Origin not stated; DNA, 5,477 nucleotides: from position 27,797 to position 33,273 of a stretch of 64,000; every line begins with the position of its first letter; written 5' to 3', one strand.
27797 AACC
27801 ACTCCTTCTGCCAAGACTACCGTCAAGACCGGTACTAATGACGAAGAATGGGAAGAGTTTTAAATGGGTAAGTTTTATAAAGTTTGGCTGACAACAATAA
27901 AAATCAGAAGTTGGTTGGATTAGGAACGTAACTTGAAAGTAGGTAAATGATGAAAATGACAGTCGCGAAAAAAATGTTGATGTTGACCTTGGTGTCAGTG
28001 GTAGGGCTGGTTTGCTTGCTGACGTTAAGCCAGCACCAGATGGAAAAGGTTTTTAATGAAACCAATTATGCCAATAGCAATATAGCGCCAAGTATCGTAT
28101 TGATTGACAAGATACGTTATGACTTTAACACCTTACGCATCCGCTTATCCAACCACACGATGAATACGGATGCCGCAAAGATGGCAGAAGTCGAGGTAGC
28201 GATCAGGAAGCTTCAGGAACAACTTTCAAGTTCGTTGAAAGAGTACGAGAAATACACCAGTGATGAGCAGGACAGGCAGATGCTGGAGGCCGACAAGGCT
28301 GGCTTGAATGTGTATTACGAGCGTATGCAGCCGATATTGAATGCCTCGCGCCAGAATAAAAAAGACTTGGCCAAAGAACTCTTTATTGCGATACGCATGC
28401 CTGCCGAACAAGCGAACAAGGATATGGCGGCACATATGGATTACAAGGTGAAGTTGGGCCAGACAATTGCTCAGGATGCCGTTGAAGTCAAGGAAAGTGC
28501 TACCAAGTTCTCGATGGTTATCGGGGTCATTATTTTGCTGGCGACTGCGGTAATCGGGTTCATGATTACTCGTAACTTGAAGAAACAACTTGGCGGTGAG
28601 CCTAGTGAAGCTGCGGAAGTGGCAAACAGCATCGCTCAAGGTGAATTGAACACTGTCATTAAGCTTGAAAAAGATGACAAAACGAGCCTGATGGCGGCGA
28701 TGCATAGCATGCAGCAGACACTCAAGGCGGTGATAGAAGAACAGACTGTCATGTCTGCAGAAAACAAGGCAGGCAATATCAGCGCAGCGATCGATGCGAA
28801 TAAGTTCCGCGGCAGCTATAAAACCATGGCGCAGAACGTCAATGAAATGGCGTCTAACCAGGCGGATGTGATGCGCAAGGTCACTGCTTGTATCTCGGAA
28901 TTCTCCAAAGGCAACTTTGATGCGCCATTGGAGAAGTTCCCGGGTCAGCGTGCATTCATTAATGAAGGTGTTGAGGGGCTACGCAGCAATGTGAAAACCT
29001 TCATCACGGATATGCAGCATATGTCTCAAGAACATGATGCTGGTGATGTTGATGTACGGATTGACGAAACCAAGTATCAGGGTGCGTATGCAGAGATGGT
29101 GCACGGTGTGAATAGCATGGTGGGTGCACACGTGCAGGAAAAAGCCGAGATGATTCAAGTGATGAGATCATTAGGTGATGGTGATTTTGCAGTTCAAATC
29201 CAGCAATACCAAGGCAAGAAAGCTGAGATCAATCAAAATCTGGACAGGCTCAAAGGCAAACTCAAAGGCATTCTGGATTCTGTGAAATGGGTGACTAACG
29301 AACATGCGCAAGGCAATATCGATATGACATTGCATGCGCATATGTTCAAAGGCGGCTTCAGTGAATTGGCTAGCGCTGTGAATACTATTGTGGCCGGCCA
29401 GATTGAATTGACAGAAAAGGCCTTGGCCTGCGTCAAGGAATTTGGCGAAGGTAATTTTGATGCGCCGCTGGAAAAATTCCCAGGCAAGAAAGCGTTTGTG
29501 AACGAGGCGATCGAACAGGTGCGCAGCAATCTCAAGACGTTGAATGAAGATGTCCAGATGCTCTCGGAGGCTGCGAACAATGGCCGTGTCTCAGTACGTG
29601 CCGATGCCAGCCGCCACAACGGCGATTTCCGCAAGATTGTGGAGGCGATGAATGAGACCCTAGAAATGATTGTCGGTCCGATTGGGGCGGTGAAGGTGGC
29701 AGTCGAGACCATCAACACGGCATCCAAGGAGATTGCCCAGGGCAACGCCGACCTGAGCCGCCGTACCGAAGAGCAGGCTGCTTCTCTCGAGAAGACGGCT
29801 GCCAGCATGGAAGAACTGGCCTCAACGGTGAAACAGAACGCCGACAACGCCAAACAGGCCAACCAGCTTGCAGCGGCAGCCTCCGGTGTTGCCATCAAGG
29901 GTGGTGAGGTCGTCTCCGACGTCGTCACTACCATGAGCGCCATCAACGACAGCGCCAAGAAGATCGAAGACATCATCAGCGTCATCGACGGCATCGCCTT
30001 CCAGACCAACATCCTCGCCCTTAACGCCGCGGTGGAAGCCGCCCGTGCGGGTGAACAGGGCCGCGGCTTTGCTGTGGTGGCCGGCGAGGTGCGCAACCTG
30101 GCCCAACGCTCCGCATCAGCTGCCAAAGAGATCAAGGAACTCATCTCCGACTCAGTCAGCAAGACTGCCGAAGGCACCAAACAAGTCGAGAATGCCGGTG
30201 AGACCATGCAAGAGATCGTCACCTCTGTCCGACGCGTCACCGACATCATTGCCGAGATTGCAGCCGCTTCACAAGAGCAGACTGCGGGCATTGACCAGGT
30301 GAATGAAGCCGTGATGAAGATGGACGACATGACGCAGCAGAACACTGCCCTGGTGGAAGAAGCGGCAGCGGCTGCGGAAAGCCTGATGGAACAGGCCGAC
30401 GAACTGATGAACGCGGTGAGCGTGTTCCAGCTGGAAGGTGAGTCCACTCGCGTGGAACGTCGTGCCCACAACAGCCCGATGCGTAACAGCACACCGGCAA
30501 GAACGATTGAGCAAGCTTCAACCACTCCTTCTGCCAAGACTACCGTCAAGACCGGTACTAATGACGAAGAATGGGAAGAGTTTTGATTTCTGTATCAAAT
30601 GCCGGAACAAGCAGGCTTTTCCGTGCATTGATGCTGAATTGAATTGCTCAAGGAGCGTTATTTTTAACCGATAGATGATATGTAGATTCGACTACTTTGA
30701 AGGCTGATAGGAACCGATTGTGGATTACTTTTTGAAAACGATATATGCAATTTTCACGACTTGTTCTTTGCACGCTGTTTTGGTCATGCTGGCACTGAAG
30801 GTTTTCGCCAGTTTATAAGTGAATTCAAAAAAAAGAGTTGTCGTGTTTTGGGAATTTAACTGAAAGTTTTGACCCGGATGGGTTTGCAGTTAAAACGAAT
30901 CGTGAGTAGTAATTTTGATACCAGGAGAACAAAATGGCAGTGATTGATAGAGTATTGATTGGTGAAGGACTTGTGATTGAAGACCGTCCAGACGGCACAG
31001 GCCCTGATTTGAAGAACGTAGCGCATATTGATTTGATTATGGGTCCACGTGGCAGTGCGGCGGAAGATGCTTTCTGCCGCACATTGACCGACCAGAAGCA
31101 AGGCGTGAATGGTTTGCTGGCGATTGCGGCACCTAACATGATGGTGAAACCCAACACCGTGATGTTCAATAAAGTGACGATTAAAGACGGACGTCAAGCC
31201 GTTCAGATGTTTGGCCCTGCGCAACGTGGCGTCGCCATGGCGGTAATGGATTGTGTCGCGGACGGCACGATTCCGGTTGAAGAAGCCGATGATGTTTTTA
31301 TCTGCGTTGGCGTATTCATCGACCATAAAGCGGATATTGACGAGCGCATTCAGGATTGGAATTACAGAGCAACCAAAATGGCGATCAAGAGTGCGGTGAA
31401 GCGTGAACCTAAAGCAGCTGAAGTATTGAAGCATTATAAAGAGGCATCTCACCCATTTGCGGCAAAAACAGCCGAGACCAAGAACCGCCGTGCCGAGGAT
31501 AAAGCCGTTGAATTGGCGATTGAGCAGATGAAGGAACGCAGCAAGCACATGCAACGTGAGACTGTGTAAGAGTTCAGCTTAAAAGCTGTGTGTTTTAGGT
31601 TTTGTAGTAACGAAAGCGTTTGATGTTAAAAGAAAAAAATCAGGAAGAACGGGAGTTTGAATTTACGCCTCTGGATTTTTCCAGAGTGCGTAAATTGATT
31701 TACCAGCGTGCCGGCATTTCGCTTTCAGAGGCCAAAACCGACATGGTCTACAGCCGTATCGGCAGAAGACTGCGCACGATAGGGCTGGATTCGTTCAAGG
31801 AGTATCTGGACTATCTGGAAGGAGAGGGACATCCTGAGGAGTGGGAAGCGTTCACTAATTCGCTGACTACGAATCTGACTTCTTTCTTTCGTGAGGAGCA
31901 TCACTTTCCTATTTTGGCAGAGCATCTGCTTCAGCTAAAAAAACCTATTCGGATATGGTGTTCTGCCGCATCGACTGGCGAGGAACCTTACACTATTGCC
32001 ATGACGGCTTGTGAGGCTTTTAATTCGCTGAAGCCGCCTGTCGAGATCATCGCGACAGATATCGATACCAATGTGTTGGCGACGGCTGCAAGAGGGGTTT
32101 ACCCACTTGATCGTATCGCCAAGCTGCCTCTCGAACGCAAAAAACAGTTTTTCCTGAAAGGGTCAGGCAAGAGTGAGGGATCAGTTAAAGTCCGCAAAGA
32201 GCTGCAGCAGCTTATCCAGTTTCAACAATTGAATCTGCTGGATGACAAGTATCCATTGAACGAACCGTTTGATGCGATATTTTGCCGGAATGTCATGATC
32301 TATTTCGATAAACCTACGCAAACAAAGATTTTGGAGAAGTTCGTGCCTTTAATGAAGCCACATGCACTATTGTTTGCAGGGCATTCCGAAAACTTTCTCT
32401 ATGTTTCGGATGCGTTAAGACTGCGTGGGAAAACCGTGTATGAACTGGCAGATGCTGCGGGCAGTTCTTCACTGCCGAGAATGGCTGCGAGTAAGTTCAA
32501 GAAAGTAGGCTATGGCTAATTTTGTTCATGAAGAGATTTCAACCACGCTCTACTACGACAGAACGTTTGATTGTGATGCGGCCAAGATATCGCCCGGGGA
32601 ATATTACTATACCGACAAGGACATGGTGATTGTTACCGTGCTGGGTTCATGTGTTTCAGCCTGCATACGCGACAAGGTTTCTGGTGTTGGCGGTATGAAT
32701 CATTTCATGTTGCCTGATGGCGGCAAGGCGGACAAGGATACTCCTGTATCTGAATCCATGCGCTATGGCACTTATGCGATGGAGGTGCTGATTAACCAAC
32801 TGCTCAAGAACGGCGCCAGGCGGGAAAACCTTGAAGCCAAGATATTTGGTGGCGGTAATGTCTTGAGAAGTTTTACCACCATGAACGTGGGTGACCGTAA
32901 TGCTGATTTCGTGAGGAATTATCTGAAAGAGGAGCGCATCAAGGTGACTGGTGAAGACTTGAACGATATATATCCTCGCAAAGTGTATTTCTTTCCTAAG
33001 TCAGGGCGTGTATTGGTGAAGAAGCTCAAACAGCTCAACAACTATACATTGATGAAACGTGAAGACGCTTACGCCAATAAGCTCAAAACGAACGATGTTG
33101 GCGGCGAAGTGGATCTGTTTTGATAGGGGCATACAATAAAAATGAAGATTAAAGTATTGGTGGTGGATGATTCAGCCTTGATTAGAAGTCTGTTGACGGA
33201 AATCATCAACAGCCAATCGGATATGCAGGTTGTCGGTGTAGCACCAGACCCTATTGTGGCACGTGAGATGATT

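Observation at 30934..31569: Formaldehyde-activating-enzyme paralogue embedded in the chemotaxis operon: candidate formaldehyde/C1 chemosensory module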

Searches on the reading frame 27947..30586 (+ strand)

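Call 3: search_protein_families(library=pfam, proteins=[window:27947-30586:+])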
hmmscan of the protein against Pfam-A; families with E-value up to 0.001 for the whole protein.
window:27947-30586:+ (879 aa): 5 families
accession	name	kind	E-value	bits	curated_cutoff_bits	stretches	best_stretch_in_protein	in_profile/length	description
PF00015.26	MCPsignal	-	1.6e-55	188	34.6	1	640-796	2-172/172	Methyl-accepting chemotaxis protein (MCP) signalling domain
PF18575.6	HAMP_N3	-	1.9e-55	184.6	25.7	3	489-530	2-43/43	HAMP N-terminal domain 3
PF18947.5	HAMP_2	-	1.5e-21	76.5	24.3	2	376-435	1-61/67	HAMP domain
PF12729.13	4HB_MCP_1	-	4.3e-17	62.7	27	1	3-178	1-177/181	Four helix bundle sensory module for signal transduction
PF21927.1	McpB_HAMP_2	-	2.7e-10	40.6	27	0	357-394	12-49/49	Methyl-accepting chemotaxis protein McpB, second HAMP domain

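Call 4: search_protein_families(library=ncbifam, proteins=[window:27947-30586:+])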
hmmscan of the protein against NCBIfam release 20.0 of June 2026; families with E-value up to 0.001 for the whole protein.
window:27947-30586:+ (879 aa): 7 families
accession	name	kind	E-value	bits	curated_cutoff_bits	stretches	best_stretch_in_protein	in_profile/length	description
NF041847.1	transduc_aer2_vibrio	equivalog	3.6e-123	412.4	1200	2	523-879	449-804/804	aerotaxis transducer Aer2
NF047851.1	MCPCitTducer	equivalog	1.1e-117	394.4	900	2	548-853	236-539/553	methyl-accepting chemotaxis citrate transducer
NF011622.0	PRK15048.1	equivalog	1.5e-106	357.7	900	1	556-857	245-543/553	methyl-accepting chemotaxis protein II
NF011615.0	PRK15041.1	equivalog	3.5e-104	349.4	947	1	553-857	244-543/554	methyl-accepting chemotaxis protein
NF007309.0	PRK09793.1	equivalog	6.6e-96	322.3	903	1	577-836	261-520/533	methyl-accepting chemotaxis protein IV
NF058645.1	MCPCtpMPsAe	equivalog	8.7e-24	84.2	900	1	559-828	267-557/558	methyl-accepting chemotaxis protein CtpM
NF050802.1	AspChtxCcaA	equivalog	3.8e-20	71.8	1300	2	581-734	490-633/700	aspartate chemotaxis receptor CcaA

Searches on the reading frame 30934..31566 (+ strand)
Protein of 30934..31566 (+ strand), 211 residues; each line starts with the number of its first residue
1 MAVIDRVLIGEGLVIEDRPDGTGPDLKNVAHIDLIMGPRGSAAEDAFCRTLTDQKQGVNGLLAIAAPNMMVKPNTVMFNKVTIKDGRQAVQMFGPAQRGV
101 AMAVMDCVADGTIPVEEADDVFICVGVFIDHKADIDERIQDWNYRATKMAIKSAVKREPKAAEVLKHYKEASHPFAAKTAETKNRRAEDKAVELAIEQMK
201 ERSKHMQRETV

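Call 66: predict_structure(alignment_id=A1)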
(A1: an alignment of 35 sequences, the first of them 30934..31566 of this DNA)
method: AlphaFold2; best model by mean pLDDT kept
length: 211 residues; sequences in the alignment: 35
mean_pLDDT: 71.5   pTM: 0.69
mean pLDDT of the five models: 71.5, 69.8, 68.6, 67.9, 67.8
residues with pLDDT >= 90: 16; 70-90: 105; 50-70: 65; < 50: 25
segments of 3 or more residues with pLDDT < 50: 52-59, 71-74, 80-88
pLDDT, mean of each block of 10 residues (from residue 1): 80 83 76 84 72 45 60 50 47 73 88 86 76 74 90 88 84 67 54 69 59 37
secondary structure, 60 per line:
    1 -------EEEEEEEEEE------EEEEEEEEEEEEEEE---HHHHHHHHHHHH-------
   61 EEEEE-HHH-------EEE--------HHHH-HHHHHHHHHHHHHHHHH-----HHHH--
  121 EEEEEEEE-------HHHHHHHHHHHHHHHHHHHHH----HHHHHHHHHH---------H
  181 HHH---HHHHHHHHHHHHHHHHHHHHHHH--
elements in order: E8-17 E24-38 H42-53 E61-65 E77-79 H88-91 H93-109 H115-118 E121-128 H136-156 H161-170 H180-183 H187-209

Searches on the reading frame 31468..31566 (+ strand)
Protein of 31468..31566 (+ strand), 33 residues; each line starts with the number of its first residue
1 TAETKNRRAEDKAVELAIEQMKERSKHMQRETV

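Call 63: search_protein_representatives(alignment_id=A2)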
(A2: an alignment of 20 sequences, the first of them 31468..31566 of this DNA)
Query: 20 sequences, 51 profile positions. Proteins with E-value up to 0.001 (for the whole library): 6; up to 1e-10: 2; up to 1e-30: 0. The best 6 are listed.
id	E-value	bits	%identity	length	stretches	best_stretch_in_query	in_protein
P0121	5.6e-19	83.8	-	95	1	1-51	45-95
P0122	1.3e-14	69.9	-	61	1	8-51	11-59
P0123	2.8e-10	56.0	-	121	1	1-30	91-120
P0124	3.6e-09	52.4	-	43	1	12-51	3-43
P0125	3.5e-08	49.2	-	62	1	1-30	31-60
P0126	8.1e-05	38.5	-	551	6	3-13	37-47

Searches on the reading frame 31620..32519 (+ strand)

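Call 3: search_protein_families(library=pfam, proteins=[window:31620-32519:+])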
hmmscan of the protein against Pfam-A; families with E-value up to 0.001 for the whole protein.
window:31620-32519:+ (299 aa): 3 families
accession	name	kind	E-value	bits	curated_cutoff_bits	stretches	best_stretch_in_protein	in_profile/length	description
PF01739.24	CheR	-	1.4e-55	188.3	27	1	85-269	1-189/195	CheR methyltransferase, SAM binding domain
PF03705.20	CheR_N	-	3.9e-18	65.3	27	1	19-67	2-50/53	CheR methyltransferase, all-alpha domain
PF08242.18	Methyltransf_12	-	0.0001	23.4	30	0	197-250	42-97/98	Methyltransferase domain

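Call 4: search_protein_families(library=ncbifam, proteins=[window:31620-32519:+])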
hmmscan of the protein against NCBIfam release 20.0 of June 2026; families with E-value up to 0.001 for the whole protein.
window:31620-32519:+ (299 aa): 1 family
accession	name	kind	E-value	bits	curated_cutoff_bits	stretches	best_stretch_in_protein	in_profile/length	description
NF007902.0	PRK10611.1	equivalog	2.2e-109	365.1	435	1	13-278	20-285/287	protein-glutamate O-methyltransferase CheR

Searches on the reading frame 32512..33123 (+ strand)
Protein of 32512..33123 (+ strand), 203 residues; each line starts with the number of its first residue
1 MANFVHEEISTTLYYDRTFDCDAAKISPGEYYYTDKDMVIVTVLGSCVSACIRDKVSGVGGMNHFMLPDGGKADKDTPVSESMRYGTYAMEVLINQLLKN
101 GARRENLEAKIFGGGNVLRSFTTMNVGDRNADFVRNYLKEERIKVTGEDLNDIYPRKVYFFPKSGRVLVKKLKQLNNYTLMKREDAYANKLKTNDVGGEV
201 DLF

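Call 3: search_protein_families(library=pfam, proteins=[window:32512-33123:+])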
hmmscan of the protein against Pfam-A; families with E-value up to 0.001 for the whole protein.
window:32512-33123:+ (203 aa): 1 family
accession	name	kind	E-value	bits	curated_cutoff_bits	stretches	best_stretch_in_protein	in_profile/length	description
PF03975.18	CheD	-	3.2e-34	117.8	25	1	66-171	1-108/108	CheD chemotactic sensory transduction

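Call 4: search_protein_families(library=ncbifam, proteins=[window:32512-33123:+])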
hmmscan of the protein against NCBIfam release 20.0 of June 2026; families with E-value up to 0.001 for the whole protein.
window:32512-33123:+ (203 aa): 9 families
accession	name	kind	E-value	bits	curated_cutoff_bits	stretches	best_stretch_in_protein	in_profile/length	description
NF010013.0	PRK13487.1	equivalog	3.1e-96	320.6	223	1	3-203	5-201/201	chemoreceptor glutamine deamidase CheD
NF010014.0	PRK13489.1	equivalog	1.3e-84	284.2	290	1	9-193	6-188/238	chemoreceptor glutamine deamidase CheD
NF010016.0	PRK13493.1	equivalog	3.2e-45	154.7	369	1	20-203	40-226/227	chemoreceptor glutamine deamidase CheD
NF010019.0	PRK13497.1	equivalog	6.5e-44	149.9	313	1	26-185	12-168/184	chemoreceptor glutamine deamidase CheD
NF041119.1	CheD_Thtga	equivalog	9.9e-35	120.3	240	1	27-177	6-154/160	chemoreceptor glutamine deamidase/glutamate methylesterase CheD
NF010018.0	PRK13495.1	equivalog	1.4e-32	113.1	243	1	26-177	6-153/159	chemoreceptor glutamine deamidase CheD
NF010017.0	PRK13494.1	equivalog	2.6e-30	105.2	285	1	20-170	10-155/163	chemoreceptor glutamine deamidase CheD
NF010020.0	PRK13498.1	equivalog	1.1e-24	87.2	236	1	23-171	9-157/168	chemoreceptor glutamine deamidase CheD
NF010015.0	PRK13490.1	equivalog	4.5e-23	82.1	251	1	36-171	19-154/162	chemoreceptor glutamine deamidase CheD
